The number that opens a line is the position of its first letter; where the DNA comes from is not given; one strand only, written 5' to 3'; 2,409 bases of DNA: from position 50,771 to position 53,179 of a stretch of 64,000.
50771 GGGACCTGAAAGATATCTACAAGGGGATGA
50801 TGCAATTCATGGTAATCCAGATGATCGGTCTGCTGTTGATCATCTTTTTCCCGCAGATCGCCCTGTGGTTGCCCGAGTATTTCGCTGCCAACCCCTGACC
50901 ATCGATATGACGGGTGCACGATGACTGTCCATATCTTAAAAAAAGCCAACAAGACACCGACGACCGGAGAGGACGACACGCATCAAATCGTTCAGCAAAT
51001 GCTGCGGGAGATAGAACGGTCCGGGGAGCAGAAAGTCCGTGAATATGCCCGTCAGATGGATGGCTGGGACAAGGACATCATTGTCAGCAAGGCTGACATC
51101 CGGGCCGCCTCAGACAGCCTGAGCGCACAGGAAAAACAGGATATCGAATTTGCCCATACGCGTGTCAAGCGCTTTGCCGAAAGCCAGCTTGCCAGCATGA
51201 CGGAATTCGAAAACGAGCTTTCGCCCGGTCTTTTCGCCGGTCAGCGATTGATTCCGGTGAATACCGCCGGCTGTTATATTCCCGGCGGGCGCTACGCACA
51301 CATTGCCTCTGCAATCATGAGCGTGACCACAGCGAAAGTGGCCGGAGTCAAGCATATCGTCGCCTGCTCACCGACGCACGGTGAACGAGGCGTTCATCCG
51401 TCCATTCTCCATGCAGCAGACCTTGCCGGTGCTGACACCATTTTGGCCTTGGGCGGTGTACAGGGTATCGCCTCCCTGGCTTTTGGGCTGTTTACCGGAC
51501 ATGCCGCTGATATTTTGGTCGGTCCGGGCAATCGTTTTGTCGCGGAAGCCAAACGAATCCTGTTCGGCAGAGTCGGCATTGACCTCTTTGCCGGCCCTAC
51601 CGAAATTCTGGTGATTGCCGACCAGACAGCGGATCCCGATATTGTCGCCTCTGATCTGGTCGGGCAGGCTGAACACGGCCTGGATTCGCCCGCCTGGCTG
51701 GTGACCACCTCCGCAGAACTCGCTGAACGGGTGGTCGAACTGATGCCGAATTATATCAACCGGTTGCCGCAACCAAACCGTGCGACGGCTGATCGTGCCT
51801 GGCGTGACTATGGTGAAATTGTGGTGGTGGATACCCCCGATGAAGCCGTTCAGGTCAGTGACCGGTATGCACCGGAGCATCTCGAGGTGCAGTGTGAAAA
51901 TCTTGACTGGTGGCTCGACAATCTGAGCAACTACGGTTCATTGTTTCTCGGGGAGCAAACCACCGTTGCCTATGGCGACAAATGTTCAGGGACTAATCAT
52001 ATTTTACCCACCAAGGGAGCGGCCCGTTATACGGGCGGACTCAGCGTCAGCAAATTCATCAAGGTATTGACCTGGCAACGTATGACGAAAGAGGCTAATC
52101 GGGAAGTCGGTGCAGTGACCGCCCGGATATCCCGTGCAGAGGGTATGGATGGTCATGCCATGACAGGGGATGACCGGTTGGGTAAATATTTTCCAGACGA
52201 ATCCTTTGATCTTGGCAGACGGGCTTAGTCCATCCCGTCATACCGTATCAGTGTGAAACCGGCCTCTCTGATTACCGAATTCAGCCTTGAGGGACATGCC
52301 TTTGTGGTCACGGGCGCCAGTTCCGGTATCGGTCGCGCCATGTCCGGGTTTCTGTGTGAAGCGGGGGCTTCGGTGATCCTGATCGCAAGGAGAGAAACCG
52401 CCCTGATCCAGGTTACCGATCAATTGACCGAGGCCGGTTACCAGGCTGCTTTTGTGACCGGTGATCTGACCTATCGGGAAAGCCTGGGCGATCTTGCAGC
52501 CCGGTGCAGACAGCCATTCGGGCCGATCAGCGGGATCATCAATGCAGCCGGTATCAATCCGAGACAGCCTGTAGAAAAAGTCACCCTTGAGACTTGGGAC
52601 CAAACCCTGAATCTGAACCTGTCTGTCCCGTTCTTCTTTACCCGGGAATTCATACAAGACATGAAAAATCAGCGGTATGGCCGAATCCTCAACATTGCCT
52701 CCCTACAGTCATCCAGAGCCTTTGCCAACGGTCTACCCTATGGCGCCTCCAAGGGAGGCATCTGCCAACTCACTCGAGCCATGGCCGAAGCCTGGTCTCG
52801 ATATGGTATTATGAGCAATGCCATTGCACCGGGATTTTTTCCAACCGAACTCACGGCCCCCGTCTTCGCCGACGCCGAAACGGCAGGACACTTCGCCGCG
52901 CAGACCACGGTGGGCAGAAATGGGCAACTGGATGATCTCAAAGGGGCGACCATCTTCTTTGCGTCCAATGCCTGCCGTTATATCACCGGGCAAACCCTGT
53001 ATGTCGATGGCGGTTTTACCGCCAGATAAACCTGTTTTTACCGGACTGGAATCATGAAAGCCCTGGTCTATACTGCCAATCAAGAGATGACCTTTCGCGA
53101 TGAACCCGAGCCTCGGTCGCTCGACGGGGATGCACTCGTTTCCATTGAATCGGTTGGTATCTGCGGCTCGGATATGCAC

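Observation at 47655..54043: Complete DHPS (hpsKLM-NOP) sulfonate catabolism cluster with no adjacent regulator or desulfonation genes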

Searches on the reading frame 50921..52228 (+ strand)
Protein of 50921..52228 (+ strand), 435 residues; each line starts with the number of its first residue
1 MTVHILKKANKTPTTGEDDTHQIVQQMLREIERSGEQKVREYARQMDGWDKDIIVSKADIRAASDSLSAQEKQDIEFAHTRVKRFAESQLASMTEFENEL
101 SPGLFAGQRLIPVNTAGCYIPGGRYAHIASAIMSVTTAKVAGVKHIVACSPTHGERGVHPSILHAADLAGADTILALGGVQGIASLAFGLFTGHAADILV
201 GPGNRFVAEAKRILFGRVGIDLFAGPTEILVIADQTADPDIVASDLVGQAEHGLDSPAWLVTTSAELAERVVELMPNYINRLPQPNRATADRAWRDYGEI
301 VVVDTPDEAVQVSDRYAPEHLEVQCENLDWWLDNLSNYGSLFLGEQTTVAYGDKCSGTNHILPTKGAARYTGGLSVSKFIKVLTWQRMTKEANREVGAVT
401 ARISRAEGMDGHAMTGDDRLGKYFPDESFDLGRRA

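Call 3: search_protein_families(library=pfam, proteins=[window:50921-52228:+])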
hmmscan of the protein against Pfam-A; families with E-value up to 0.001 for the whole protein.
window:50921-52228:+ (435 aa): 1 family
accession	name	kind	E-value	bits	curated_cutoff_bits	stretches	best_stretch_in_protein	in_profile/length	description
PF00815.25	Histidinol_dh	-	1.4e-133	446.4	27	1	13-417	4-408/411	Histidinol dehydrogenase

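Call 4: search_protein_families(library=ncbifam, proteins=[window:50921-52228:+])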
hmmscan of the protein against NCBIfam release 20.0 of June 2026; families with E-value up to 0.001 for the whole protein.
window:50921-52228:+ (435 aa): 2 families
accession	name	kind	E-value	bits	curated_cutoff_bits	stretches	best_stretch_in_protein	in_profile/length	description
TIGR00069.1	hisD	equivalog_domain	4.2e-132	441.1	243.8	1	24-414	1-388/393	histidinol dehydrogenase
NF010343.0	PRK13770.1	equivalog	1.3e-73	248.2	647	1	16-412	17-407/416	histidinol dehydrogenase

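Call 5: search_solved_structures(query=window:50921-52228:+, show_alignments=2)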
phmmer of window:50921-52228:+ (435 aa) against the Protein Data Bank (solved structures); distinct sequences matched with E-value up to 0.001: 11.
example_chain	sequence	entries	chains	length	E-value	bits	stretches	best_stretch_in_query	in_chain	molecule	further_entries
8v35_A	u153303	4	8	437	5.3e-177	592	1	4-433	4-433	Sulfopropanediol 3-dehydrogenase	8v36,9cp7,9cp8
8v37_A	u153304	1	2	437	6.9e-176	588.3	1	4-433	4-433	Sulfopropanediol 3-dehydrogenase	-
9cp9_A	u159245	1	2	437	1.4e-175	587.4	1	4-433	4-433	Sulfopropanediol 3-dehydrogenase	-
8wwe_A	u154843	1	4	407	2.4e-157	527.2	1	1-407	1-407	(R)-DHPS dehydrogenase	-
4g07_A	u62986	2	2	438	1.1e-76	261.6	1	18-419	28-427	Histidinol dehydrogenase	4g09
6an0_A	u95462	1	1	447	2e-71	244.2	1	12-415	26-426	Histidinol dehydrogenase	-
9lbv_A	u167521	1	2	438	5.7e-71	242.7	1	15-419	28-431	Histidinol dehydrogenase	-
8xsq_A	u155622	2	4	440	5.8e-71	242.7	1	15-419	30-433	Histidinol dehydrogenase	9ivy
1k75_A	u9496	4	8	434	1.4e-69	238.1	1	20-413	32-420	L-histidinol dehydrogenase | Histidinol dehydrogenase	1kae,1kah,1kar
4gic_A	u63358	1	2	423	4.8e-69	236.4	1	17-400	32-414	Histidinol dehydrogenase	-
5vlb_A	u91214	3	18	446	2.3e-58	201.2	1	18-414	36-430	Histidinol dehydrogenase, chloroplastic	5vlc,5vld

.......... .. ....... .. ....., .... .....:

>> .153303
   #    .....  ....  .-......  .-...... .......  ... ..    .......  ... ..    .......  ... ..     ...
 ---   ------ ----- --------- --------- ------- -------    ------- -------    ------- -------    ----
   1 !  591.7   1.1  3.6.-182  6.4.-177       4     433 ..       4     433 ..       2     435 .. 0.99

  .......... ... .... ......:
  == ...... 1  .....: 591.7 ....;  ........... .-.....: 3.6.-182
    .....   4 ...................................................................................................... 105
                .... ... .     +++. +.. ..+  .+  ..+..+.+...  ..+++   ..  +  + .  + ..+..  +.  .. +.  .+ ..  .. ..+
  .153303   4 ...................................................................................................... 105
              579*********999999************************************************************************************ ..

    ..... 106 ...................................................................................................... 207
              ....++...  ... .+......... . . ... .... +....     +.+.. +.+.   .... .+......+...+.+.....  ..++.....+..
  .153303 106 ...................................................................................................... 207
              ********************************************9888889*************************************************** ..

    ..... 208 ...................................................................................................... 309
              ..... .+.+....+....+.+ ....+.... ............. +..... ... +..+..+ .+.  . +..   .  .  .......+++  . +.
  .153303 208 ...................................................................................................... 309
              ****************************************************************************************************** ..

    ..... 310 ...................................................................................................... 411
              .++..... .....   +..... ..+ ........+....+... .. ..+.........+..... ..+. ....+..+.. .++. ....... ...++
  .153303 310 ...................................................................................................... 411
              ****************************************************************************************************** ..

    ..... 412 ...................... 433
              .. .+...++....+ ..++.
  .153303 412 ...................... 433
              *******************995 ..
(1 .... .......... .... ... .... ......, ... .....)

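Call 11: search_dna_similar(query=window:50921-52228:+, collection=plasmids, mode=protein, max_rows=30, max_evalue=1e-80)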
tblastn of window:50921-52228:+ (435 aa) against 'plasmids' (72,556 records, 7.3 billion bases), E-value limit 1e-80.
Records with a match: 187; places in all: 211; records where one place covers at least 80% of the query: 183.
Best place of each record, by identity: 60-80% 3; <60% 184.
By first word of the organism name: Rhizobium 29; Sinorhizobium 21; Leisingera 11; Shinella 10; Sulfitobacter 10; Paracoccus 7; Novosphingobium 7; Mesorhizobium 6; Roseibium 6; Ensifer 5; and 48 more.
By predicted mobility (MOB-suite, as given by PLSDB): non-mobilizable 128; conjugative 35; mobilizable 24.
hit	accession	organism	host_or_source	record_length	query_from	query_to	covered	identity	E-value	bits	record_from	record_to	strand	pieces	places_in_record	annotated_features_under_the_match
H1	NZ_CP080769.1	Cupriavidus pinatubonensis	genomic assembly,soil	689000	3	432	99%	60.7%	3e-176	553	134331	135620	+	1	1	hpsN: sulfopropanediol 3-dehydrogenase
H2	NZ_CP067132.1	Paracoccus seriniphilus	cell culture,washing water of Bugula ...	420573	1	431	99%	60.1%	8e-174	546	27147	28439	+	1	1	hisD: histidinol dehydrogenase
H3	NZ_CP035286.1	Paracoccus versutus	whole organism,soil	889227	1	435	100%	58.6%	1e-170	537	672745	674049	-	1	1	hisD: histidinol dehydrogenase | SDR family oxidoreductase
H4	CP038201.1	Paracoccus ferrooxidans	single cell,bioreactor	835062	1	435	100%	58.6%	5e-170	535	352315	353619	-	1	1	hisD: histidinol dehydrogenase | SDR family oxidoreductase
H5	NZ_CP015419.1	Rhodovulum sulfidophilum DSM 1374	cell culture,marine mud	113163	1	432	99%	59.0%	2e-168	531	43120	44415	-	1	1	hisD: histidinol dehydrogenase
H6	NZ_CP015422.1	Rhodovulum sulfidophilum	cell culture,laboratory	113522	1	432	99%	59.0%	2e-168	531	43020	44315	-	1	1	hisD: histidinol dehydrogenase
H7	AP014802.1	Rhodovulum sulfidophilum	-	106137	1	432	99%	59.0%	1e-167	528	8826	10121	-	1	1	hisD: histidinol dehydrogenase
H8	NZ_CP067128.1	Paracoccus alcaliphilus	whole organism,soil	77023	1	423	97%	59.8%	7e-165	521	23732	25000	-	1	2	hisD: histidinol dehydrogenase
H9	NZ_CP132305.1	Shinella sumterensis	Homo sapiens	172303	6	431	98%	59.2%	1e-164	520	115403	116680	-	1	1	hisD: histidinol dehydrogenase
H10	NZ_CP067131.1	Paracoccus seriniphilus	cell culture,washing water of Bugula ...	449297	1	423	97%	59.3%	8e-156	494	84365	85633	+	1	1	hisD: histidinol dehydrogenase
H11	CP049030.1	Rhodobacteraceae bacterium SC52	Apostichopus japonicus,pure ...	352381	1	431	99%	58.0%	2e-166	525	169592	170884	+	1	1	hisD: histidinol dehydrogenase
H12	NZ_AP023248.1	Mesorhizobium sp. 131-2-1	Lotus japonicus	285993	6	431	98%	58.7%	2e-162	513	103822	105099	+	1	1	hisD: histidinol dehydrogenase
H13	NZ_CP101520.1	Ensifer adhaerens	cell cuture,rhizosphere soil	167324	6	431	98%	58.7%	2e-159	505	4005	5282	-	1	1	hisD: histidinol dehydrogenase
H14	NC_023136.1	Leisingera methylohalidivorans DSM 14336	Seawater collected from a tide pool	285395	1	420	97%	59.3%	2e-157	499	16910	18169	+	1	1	hisD: histidinol dehydrogenase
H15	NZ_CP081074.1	Leisingera caerulea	-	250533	1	431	99%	57.5%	6e-167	526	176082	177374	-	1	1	hisD: histidinol dehydrogenase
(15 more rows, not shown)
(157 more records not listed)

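Call 13: get_annotated_region(hit=H1, flank=12000)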
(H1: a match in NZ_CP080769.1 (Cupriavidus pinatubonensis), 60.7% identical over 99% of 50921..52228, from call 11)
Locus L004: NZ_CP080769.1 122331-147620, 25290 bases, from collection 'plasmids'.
description: Cupriavidus pinatubonensis strain HN-2 plasmid p2, complete sequence
organism: Cupriavidus pinatubonensis (NCBI taxid 248026)
taxonomy: Bacteria; Pseudomonadota; Betaproteobacteria; Burkholderiales; Burkholderiaceae; Cupriavidus; Cupriavidus pinatubonensis
host: -; source: genomic assembly,soil; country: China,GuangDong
typing (MOB-suite, as given by PLSDB): non-mobilizable
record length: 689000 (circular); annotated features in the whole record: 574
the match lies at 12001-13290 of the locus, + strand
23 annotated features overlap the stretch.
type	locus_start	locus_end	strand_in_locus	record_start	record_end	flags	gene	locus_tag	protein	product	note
CDS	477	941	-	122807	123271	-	-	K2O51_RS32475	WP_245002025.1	nuclear transport factor 2 family protein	-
CDS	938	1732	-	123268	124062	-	-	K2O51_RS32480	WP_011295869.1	SDR family NAD(P)-dependent oxidoreductase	-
CDS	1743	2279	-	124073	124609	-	-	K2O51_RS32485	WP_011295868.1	DUF3833 domain-containing protein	-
CDS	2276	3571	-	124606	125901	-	-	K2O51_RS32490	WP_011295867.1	MFS transporter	-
CDS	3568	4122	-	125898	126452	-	-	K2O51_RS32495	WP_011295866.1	chalcone isomerase family protein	-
CDS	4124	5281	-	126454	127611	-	-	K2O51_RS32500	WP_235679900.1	cyclopropane-fatty-acyl-phospholipid synthase family protein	-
CDS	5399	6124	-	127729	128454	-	-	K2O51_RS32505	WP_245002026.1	DUF1365 domain-containing protein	-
CDS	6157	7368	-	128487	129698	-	-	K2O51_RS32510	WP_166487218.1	FAD-dependent oxidoreductase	-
CDS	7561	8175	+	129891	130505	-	-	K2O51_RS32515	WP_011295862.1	helix-turn-helix domain-containing protein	-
CDS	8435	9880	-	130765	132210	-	-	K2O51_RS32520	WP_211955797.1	IS1182 family transposase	-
CDS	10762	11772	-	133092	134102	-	-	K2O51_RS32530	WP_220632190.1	LacI family DNA-binding transcriptional regulator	-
CDS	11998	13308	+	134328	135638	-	hpsN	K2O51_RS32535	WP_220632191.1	sulfopropanediol 3-dehydrogenase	-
CDS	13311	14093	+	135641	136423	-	hpsO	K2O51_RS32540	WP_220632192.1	(S)-sulfopropanediol 2-dehydrogenase HpsO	-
CDS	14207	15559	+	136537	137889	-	-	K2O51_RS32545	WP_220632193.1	MFS transporter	GO:0055085 - transmembrane transport [Evidence IEA]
CDS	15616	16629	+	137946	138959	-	-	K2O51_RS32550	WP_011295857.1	galactitol-1-phosphate 5-dehydrogenase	-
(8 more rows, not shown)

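Call 14: get_annotated_region(hit=H15, flank=12000)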
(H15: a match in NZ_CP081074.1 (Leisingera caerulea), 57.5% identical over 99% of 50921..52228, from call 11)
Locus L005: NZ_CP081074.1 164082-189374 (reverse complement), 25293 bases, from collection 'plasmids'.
description: Leisingera caerulea strain S122 plasmid unnamed4, complete sequence
organism: Leisingera caerulea (NCBI taxid 506591)
taxonomy: Bacteria; Pseudomonadota; Alphaproteobacteria; Rhodobacterales; Roseobacteraceae; Leisingera; Leisingera caerulea
host: -; source: -; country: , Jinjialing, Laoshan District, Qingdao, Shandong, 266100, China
typing (MOB-suite, as given by PLSDB): non-mobilizable
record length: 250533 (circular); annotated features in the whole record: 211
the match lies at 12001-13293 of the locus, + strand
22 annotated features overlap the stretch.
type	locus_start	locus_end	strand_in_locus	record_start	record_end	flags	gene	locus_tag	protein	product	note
CDS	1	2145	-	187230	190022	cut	-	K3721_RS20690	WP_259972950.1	bifunctional aconitate hydratase 2/2-methylisocitrate dehydratase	GO:0006099 - tricarboxylic acid cycle [Evidence IEA]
CDS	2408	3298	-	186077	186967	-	-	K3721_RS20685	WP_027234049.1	LysR family transcriptional regulator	GO:0006355 - regulation of DNA-templated transcription [Evidence IEA]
CDS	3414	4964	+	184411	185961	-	-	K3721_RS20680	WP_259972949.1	proton-conducting transporter membrane subunit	-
CDS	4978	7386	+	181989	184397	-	-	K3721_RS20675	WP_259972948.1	DUF2309 domain-containing protein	-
CDS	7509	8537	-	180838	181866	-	-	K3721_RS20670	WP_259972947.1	LacI family DNA-binding transcriptional regulator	-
CDS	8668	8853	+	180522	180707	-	-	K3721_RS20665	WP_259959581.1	hypothetical protein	-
CDS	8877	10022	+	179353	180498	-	-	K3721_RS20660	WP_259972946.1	TRAP transporter substrate-binding protein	-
CDS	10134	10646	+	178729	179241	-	-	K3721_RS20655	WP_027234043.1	TRAP transporter small permease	GO:0015740 - C4-dicarboxylate transport [Evidence IEA]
CDS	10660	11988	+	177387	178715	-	-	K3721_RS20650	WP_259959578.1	TRAP transporter large permease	GO:0008643 - carbohydrate transport [Evidence IEA]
CDS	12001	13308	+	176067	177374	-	hisD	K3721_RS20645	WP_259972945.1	histidinol dehydrogenase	GO:0000105 - histidine biosynthetic process [Evidence IEA]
CDS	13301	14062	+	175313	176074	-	-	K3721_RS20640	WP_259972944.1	SDR family oxidoreductase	-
CDS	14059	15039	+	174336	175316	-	-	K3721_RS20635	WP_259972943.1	alcohol dehydrogenase catalytic domain-containing protein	-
CDS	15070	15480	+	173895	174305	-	-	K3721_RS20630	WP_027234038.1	universal stress protein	-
CDS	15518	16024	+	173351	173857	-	comD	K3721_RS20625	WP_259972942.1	sulfopyruvate decarboxylase subunit alpha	-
CDS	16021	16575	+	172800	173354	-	comE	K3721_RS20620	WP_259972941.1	sulfopyruvate decarboxylase subunit beta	-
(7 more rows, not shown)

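Call 33: search_solved_structures(query=L005:8877-10022:+, max_evalue=1e-10)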
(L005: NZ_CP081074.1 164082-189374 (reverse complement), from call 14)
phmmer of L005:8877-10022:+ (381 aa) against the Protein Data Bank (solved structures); distinct sequences matched with E-value up to 1e-10: 55.
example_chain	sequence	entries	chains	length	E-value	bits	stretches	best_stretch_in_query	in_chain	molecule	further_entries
24gc_A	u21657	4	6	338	9.8e-202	673.3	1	45-381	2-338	Dihydroxypropanesulfonate (DHPS) TRAP transporter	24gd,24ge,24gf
4ovs_A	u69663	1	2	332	1.4e-19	74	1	85-341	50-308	TRAP dicarboxylate transporter, DctP subunit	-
4o94_A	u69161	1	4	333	1.3e-17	67.5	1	80-354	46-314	TRAP dicarboxylate transporter DctP subunit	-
4mnp_A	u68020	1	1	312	5.2e-17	65.5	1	74-305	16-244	N-acetylneuraminate-binding protein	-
4p1e_A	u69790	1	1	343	1.1e-16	64.4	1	81-293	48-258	TRAP dicarboxylate transporter, DctP subunit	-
2cex_A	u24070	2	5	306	2e-16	63.6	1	72-303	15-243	PROTEIN HI0146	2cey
2wyk_A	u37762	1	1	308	2e-16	63.6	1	72-303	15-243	SIALIC ACID-BINDING PERIPLASMIC PROTEIN SIAP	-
2v4c_A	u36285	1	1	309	2e-16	63.6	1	72-303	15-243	SIALIC ACID-BINDING PERIPLASMIC PROTEIN SIAP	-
3b50_A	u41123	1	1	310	2.1e-16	63.6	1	72-303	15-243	Sialic acid-binding periplasmic protein siaP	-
2xwv_A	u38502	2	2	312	2.1e-16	63.5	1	72-303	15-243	SIALIC ACID-BINDING PERIPLASMIC PROTEIN SIAP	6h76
2wx9_A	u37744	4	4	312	2.4e-16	63.4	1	72-303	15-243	SIALIC ACID-BINDING PERIPLASMIC PROTEIN SIAP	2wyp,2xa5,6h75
9bhf_A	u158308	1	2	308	2.5e-16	63.3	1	72-307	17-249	DctP family TRAP transporter solute-binding subunit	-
9bh3_A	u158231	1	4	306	2.5e-16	63.3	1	72-307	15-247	DctP family TRAP transporter solute-binding subunit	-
2xxk_A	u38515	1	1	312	2.9e-16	63.1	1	72-303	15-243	SIALIC ACID-BINDING PERIPLASMIC PROTEIN SIAP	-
4pc9_A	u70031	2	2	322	3.9e-16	62.7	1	61-299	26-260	C4-dicarboxylate transport system, substrate-binding protein, putative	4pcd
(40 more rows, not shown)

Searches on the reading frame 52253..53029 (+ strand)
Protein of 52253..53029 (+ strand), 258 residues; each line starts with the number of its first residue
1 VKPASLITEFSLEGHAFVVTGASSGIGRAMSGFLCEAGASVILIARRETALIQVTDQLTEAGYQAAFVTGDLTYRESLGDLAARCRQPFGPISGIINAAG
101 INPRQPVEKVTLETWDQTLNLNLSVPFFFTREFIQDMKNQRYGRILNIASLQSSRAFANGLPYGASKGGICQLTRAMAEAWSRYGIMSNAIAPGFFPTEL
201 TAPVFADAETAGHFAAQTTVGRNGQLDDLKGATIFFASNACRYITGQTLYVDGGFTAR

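Call 3: search_protein_families(library=pfam, proteins=[window:52253-53029:+])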
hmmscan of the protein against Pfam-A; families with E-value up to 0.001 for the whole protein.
window:52253-53029:+ (258 aa): 4 families
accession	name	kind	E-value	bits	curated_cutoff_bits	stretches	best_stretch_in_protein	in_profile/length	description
PF13561.12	adh_short_C2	-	1.2e-50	172.7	27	1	21-256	1-236/236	Enoyl-(Acyl carrier protein) reductase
PF00106.31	adh_short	-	2.3e-49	168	26.6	1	17-207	3-193/195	short chain dehydrogenase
PF08659.16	KR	-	3.1e-15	57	22.6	1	17-119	3-109/180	KR domain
PF01370.27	Epimerase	-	9.9e-05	22.3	20.9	1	18-194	2-176/240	NAD dependent epimerase/dehydratase family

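Call 4: search_protein_families(library=ncbifam, proteins=[window:52253-53029:+])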
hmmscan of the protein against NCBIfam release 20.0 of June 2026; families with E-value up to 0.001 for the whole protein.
window:52253-53029:+ (258 aa): 232 families (the best 25 are shown)
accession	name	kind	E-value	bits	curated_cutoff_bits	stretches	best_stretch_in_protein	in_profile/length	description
NF006070.0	PRK08213.1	subfamily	6.8e-64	215.9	279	1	8-257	6-258/259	gluconate 5-dehydrogenase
NF005711.0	PRK07523.1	subfamily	1.6e-57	195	413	1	9-257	5-253/255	SDR family oxidoreductase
NF004778.0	PRK06124.1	equivalog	1.2e-56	192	303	1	6-258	3-255/256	SDR family oxidoreductase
NF005559.1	PRK07231.1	subfamily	9.2e-54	182.6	215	1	12-256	2-248/249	glucose 1-dehydrogenase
TIGR01832.1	kduD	equivalog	4.3e-53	180.4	338.85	1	10-258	1-248/248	2-dehydro-3-deoxy-D-gluconate 5-dehydrogenase KduD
NF005390.0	PRK06935.1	equivalog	2.5e-51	174.5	369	1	8-258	9-258/258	2-dehydro-3-deoxy-D-gluconate 5-dehydrogenase KduD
TIGR01830.1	3oxo_ACP_reduc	equivalog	1.8e-50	171.9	297.75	1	18-255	2-238/239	3-oxoacyl-[acyl-carrier-protein] reductase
NF005309.0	PRK06841.1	subfamily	1.2e-48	165.9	286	1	8-257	9-254/255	GolD/DthD family dehydrogenase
NF004198.0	PRK05653.1-3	equivalog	5.3e-48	163.6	296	1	11-255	4-246/248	3-oxoacyl-ACP reductase FabG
NF005488.0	PRK07097.1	equivalog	5.8e-48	163.3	369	1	8-257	4-259/266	gluconate 5-dehydrogenase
NF004791.0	PRK06138.1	equivalog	3.7e-47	160.8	312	1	12-257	3-251/252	SDR family oxidoreductase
NF009466.0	PRK12826.1-2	subfamily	2.7e-46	158.1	222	1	17-255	6-244/248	3-oxoacyl-ACP reductase FabG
NF009093.0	PRK12429.1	subfamily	3.5e-46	157.6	258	1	12-257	3-258/259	3-hydroxybutyrate dehydrogenase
NF004197.0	PRK05653.1-1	equivalog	2.1e-45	155.3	332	1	10-256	3-247/249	3-oxoacyl-ACP reductase FabG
NF004774.0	PRK06114.1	equivalog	2.8e-45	154.7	360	1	9-257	11-261/262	SDR family oxidoreductase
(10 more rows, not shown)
